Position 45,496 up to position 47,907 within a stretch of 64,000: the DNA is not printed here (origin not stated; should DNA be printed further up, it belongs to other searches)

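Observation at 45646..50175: Convergent pair of amino-DNA methyltransferases with no recognisable restriction partner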

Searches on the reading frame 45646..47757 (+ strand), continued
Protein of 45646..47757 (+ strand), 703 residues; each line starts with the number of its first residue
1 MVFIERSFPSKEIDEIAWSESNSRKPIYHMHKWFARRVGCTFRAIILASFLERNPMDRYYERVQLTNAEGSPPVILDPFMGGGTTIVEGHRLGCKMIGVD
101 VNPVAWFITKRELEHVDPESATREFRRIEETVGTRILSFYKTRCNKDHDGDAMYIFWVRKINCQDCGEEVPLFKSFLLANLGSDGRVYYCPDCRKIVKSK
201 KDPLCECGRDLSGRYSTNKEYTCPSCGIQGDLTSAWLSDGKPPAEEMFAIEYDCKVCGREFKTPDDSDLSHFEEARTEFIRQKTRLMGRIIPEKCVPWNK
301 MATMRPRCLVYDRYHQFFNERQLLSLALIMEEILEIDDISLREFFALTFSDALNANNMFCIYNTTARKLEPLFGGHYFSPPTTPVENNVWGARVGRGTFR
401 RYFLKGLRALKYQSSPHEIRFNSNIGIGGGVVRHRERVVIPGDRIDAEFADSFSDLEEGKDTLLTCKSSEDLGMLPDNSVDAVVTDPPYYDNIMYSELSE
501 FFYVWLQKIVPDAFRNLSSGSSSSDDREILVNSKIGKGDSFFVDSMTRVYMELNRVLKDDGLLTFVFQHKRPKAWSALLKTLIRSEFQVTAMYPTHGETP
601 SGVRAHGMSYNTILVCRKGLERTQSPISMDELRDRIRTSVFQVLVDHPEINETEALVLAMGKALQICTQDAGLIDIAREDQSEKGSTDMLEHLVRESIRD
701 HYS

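Call 83: fold_search(model_id=the predicted structure, library=pdb)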
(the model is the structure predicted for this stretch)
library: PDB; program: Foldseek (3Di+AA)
matches with E <= 10: 1095; with E <= 0.001: 0
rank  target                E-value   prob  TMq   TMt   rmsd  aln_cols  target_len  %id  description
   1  3m6v_A                1.7e-03  1.00  0.14  0.20  19.0       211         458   11  Multi-site-specific 16S rRNA methyltransferase RsmF from Thermus thermophilus in space group P2 in complex with S-Aden (released 2010-03-31)
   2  2frx_A                1.7e-03  0.99  0.13  0.19  17.9       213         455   14  Crystal structure of YebU, a m5C RNA methyltransferase from E.coli (released 2006-08-29)
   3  4yuy_B                1.8e-03  1.00  0.13  0.30   5.7       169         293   14  Crystal structure of Trypanosoma cruzi spermidine synthase in complex with isoquinolin-1-amine (released 2015-09-09)
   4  4yuv_B                1.8e-03  1.00  0.13  0.29   5.9       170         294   14  Crystal structure of Trypanosoma cruzi spermidine synthase in complex with decarboxylated S-adenosylmethionine (released 2015-09-09)
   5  2zie_B                1.9e-03  0.99  0.12  0.35  15.6       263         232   17  Crystal Structure of TTHA0409, Putatative DNA Modification Methylase from Thermus thermophilus HB8- Selenomethionine d (released 2008-07-29)
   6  2frx_B                2.2e-03  0.99  0.13  0.19  17.9       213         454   14  Crystal structure of YebU, a m5C RNA methyltransferase from E.coli (released 2006-08-29)
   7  4qtt_B                3.1e-03  1.00  0.13  0.46   8.1       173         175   13  Structure of S. cerevisiae Bud23-Trm112 complex involved in formation of m7G1575 on 18S rRNA (apo-form) (released 2014-12-24)
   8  2zig_A                3.1e-03  0.99  0.13  0.36  16.3       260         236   16  Crystal Structure of TTHA0409, Putative DNA Modification Methylase from Thermus thermophilus HB8 (released 2008-07-29)
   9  7wts_q                3.4e-03  1.00  0.13  0.39  14.3       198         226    8  Cryo-EM structure of a human pre-40S ribosomal subunit - State UTP14 (released 2022-10-19)
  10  3sm3                  3.4e-03  1.00  0.13  0.39   8.3       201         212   14  Crystal Structure of SAM-dependent methyltransferases Q8PUK2_METMA from Methanosarcina mazei. Northeast Structural Genom (released 2011-07-20)
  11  6zxv_A                3.6e-03  1.00  0.11  0.23   7.2       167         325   17  Structure of Archaeoglobus fulgidus Trm11 m2G10 tRNA methyltransferase enzyme bound to sinefungin (released 2020-09-23)
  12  7wtt_q                3.6e-03  1.00  0.13  0.37  14.2       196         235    7  Cryo-EM structure of a human pre-40S ribosomal subunit - State RRP12-A1 (with CK1) (released 2022-10-19)
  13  4zcf_A                3.7e-03  0.99  0.13  0.14  14.5       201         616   13  Structural basis of asymmetric DNA methylation and ATP-triggered long-range diffusion by EcoP15I (released 2015-07-29)
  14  4yv2_B                3.9e-03  1.00  0.13  0.31   3.8       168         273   13  Crystal structure of Trypanosoma cruzi spermidine synthase in complex with 2-phenyl-1,2-thiazol-3(2H)-one (released 2015-09-16)
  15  4yuv_A                4.1e-03  1.00  0.13  0.29   5.2       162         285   15  Crystal structure of Trypanosoma cruzi spermidine synthase in complex with decarboxylated S-adenosylmethionine (released 2015-09-09)
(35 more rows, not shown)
